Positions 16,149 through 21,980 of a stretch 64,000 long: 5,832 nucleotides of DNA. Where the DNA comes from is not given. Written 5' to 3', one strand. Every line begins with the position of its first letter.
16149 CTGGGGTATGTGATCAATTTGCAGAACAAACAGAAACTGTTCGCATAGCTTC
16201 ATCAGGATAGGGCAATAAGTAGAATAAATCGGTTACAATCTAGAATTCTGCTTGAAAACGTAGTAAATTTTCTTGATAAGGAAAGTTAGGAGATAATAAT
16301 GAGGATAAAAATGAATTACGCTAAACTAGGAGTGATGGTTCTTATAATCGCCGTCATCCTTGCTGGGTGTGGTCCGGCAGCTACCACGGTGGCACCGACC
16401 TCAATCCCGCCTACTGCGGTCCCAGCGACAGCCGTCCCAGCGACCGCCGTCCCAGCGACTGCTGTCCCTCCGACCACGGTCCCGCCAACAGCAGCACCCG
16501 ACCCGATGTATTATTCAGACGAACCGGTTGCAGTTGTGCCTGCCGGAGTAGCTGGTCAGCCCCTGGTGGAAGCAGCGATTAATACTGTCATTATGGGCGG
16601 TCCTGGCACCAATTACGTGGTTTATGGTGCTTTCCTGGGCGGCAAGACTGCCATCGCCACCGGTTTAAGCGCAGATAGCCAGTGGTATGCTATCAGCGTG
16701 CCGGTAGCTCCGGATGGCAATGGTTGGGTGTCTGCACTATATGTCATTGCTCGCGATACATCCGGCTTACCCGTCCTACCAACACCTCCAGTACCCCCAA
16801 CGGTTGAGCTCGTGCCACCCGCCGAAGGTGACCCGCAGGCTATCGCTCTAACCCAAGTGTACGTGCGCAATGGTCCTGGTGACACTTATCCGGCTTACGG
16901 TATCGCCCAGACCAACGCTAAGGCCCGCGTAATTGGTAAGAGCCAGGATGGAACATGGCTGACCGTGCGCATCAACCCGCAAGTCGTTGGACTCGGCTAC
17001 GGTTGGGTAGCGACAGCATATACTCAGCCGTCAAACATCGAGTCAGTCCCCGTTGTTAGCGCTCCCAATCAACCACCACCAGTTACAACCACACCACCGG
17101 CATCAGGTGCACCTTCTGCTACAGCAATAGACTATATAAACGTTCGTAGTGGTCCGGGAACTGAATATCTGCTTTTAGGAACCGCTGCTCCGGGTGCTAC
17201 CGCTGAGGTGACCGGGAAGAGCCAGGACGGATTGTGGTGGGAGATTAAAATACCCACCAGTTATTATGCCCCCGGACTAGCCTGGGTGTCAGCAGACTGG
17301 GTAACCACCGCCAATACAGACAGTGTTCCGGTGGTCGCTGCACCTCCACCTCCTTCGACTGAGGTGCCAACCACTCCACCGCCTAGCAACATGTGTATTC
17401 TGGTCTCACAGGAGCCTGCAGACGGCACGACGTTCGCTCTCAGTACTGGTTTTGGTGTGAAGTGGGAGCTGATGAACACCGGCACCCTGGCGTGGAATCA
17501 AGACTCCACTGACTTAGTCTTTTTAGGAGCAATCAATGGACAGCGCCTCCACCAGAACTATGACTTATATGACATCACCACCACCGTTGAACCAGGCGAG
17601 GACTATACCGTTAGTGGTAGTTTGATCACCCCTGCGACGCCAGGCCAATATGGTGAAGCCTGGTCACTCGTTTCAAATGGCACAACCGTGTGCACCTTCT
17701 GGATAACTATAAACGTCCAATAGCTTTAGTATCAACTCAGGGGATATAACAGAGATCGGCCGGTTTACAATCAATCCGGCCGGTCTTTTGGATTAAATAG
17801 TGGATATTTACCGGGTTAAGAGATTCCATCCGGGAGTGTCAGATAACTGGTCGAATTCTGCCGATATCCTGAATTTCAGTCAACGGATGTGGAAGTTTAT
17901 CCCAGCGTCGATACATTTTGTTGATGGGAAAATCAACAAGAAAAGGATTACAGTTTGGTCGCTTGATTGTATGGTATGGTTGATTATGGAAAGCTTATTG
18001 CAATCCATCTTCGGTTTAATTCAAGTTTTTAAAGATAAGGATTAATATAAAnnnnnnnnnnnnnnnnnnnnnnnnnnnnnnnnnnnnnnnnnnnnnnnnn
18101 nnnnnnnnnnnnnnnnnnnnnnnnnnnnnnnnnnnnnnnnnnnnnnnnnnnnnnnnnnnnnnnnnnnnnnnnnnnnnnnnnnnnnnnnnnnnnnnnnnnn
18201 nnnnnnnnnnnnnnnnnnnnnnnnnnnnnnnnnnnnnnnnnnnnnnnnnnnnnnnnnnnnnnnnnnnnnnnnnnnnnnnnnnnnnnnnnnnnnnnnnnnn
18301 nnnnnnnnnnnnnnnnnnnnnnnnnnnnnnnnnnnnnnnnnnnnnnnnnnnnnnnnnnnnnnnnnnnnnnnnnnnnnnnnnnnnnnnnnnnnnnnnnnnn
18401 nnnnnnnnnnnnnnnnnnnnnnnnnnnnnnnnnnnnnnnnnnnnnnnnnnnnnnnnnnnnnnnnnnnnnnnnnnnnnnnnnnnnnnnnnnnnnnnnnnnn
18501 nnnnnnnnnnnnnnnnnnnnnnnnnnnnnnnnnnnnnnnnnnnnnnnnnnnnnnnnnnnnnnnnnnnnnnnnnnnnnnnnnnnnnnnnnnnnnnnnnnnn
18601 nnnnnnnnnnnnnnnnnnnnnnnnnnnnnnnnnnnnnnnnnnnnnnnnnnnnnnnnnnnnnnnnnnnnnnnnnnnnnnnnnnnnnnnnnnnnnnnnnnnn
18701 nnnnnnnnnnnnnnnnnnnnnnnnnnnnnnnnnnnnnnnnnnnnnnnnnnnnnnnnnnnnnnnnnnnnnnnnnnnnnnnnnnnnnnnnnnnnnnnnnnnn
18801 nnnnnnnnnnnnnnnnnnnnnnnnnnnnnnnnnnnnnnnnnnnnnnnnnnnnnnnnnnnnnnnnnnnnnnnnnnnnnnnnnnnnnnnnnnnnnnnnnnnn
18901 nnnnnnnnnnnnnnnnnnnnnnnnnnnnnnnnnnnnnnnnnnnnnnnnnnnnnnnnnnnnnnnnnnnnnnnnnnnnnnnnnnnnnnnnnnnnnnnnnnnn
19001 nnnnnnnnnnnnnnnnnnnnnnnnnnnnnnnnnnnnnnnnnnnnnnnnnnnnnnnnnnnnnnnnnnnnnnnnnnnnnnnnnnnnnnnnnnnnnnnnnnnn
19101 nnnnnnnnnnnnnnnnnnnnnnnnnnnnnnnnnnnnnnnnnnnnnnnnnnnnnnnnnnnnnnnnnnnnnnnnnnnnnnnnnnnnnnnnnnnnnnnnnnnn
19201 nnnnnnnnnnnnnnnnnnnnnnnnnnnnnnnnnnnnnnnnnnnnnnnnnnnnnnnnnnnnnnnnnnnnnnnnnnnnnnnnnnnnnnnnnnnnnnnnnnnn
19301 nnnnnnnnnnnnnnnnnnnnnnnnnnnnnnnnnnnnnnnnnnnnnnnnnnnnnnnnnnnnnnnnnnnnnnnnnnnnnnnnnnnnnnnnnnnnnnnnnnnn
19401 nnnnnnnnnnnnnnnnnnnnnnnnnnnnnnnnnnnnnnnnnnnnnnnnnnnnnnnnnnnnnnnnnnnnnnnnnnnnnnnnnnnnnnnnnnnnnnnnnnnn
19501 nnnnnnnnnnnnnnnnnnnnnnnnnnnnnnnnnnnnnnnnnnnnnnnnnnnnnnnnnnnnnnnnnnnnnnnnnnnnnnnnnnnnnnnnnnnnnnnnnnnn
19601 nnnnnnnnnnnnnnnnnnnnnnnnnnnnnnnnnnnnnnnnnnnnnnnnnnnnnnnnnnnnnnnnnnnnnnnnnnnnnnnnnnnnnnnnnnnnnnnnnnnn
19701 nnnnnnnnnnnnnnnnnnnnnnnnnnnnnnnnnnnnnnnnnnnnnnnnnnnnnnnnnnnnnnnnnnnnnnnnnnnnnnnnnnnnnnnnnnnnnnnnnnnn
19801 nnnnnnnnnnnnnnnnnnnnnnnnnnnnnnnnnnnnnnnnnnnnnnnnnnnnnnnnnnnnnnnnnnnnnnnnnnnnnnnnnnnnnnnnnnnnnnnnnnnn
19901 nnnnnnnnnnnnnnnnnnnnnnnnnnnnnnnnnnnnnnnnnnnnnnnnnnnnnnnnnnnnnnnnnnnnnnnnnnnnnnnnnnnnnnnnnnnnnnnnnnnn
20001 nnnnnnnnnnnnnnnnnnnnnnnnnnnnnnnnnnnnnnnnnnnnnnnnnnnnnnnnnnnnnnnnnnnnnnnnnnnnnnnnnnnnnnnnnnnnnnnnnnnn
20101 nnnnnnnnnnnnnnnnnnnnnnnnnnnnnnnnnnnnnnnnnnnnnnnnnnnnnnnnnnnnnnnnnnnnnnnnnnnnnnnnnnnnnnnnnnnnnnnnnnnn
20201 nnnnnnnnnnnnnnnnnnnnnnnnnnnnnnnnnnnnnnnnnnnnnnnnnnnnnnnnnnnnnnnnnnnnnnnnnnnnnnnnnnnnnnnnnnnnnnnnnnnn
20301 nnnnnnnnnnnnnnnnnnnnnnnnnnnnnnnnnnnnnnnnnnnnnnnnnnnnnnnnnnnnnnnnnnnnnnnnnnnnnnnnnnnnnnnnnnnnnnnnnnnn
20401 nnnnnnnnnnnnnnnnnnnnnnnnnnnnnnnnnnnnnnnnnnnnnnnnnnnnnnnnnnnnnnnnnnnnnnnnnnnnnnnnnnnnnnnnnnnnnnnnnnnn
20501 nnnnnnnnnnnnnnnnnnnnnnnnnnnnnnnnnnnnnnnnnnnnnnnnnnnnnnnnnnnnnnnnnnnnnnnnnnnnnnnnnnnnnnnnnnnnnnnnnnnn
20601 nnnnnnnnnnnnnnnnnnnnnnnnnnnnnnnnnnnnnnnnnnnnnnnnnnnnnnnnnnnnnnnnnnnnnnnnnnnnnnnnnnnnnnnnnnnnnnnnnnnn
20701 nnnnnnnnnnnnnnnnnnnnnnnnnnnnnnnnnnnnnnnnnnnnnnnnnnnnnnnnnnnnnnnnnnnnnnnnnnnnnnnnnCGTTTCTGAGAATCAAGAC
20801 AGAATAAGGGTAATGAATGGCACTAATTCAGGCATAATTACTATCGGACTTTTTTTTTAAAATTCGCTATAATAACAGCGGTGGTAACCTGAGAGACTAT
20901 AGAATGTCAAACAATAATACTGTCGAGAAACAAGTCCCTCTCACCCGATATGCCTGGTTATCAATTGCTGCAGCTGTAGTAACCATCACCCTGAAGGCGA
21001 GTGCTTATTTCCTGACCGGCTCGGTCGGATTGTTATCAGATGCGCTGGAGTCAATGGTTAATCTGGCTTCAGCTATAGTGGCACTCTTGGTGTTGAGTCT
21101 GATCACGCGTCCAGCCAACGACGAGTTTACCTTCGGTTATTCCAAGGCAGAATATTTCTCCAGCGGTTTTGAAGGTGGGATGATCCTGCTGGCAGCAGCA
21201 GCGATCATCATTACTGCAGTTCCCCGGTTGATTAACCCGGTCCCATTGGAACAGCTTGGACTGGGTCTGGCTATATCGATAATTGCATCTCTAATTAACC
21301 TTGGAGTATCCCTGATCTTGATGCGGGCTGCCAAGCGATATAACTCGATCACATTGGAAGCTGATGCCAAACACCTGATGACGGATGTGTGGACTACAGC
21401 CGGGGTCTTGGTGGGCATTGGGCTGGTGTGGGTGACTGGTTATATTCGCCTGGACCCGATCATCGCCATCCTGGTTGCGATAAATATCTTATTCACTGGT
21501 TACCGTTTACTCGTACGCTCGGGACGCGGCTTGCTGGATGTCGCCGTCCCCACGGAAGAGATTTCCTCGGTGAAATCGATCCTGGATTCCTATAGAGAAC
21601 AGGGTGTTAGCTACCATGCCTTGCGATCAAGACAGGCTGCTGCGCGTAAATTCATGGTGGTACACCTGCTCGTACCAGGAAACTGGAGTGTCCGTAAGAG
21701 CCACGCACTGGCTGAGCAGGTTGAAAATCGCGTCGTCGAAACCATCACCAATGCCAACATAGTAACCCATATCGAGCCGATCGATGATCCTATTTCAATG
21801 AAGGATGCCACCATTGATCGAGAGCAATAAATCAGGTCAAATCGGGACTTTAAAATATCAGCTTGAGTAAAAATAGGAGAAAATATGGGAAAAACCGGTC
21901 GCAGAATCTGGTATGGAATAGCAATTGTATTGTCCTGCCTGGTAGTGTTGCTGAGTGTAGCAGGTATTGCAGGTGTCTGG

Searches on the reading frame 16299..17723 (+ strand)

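Call 6: search_protein_families(library=pfam, proteins=[window:16299-17723:+], max_evalue=0.001)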
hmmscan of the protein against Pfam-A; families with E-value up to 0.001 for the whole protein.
window:16299-17723:+ (474 aa): 2 families
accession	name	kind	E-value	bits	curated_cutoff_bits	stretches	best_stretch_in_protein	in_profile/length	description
PF08239.17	SH3_3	-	1.6e-14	54.2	27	2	280-335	3-53/54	Bacterial SH3 domain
PF16158.11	N_BRCA1_IG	-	1.6e-13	51.6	28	1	374-473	3-108/108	Ig-like domain from next to BRCA1 gene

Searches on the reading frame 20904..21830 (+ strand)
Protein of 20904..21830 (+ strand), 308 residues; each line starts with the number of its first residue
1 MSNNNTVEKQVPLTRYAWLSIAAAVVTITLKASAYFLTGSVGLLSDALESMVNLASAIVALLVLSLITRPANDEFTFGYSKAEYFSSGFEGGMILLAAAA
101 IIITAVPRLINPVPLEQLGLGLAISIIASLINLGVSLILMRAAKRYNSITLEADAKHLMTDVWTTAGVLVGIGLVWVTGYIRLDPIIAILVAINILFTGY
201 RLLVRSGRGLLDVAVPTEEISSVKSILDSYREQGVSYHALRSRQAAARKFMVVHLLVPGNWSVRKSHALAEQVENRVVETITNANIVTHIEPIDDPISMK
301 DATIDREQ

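Call 6: search_protein_families(library=pfam, proteins=[window:20904-21830:+], max_evalue=0.001)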
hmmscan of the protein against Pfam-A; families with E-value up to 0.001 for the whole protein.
window:20904-21830:+ (308 aa): 2 families
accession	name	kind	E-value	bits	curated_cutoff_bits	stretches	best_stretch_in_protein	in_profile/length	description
PF01545.26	Cation_efflux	-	1.2e-41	143.1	26.6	1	18-211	2-198/198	Cation efflux family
PF16916.11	ZT_dimer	-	1.6e-17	63.7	26.7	1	216-292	2-77/78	Dimerisation domain of Zinc Transporter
